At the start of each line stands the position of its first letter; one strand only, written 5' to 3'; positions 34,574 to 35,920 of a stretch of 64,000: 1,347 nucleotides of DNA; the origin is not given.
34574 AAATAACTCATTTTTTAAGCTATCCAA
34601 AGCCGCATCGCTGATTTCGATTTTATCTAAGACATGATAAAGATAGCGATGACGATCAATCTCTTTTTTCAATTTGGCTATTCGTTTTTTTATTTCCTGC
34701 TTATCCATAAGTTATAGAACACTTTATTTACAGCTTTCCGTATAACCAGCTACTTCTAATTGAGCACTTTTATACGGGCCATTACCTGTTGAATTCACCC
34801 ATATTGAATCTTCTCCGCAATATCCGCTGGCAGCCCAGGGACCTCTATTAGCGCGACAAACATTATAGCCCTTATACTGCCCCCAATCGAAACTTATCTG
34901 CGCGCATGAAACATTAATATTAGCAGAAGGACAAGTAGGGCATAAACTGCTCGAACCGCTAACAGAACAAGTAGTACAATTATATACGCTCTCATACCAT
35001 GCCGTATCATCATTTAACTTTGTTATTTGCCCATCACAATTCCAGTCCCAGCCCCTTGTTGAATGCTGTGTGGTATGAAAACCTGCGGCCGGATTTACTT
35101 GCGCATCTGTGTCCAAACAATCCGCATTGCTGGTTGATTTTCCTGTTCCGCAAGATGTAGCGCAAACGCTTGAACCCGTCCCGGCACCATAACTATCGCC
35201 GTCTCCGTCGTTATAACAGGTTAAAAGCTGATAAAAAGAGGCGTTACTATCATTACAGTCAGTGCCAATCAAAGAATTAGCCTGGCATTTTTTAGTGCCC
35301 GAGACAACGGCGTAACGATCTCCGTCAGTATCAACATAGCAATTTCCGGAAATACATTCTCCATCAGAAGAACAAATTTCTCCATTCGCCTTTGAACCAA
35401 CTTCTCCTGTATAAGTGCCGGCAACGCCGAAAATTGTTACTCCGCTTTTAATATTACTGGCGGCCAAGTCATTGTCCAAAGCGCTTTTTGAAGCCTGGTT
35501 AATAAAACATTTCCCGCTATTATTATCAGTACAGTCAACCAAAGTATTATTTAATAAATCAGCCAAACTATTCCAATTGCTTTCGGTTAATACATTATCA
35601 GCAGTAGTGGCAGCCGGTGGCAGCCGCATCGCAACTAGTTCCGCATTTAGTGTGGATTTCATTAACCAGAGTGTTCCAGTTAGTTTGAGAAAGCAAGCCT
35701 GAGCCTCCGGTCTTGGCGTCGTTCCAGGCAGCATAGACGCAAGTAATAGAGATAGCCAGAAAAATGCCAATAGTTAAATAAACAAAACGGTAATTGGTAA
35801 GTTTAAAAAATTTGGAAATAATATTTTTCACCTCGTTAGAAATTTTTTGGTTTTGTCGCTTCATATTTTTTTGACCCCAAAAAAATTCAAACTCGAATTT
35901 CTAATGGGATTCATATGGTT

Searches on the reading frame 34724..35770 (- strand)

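Call 3: search_protein_families(library=pfam, proteins=[window:34724-35770:-], max_evalue=1)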
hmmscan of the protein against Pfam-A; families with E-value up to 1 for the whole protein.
window:34724-35770:- (348 aa): 1 family
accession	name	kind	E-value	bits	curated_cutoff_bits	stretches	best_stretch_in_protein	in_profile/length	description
PF08116.16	Toxin_29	-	0.0021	18.4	25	1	127-144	4-21/31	PhTx neurotoxin family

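Call 6: search_protein_families(library=ncbifam, proteins=[window:34724-35770:-], max_evalue=1)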
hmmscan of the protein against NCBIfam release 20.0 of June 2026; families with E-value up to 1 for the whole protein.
window:34724-35770:- (348 aa): 1 family
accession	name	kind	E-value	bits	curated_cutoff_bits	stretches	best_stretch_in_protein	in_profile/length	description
NF046107.1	ResusProRpfC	equivalog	0.19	11.9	200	0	310-343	35-68/136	resuscitation-promoting factor RpfC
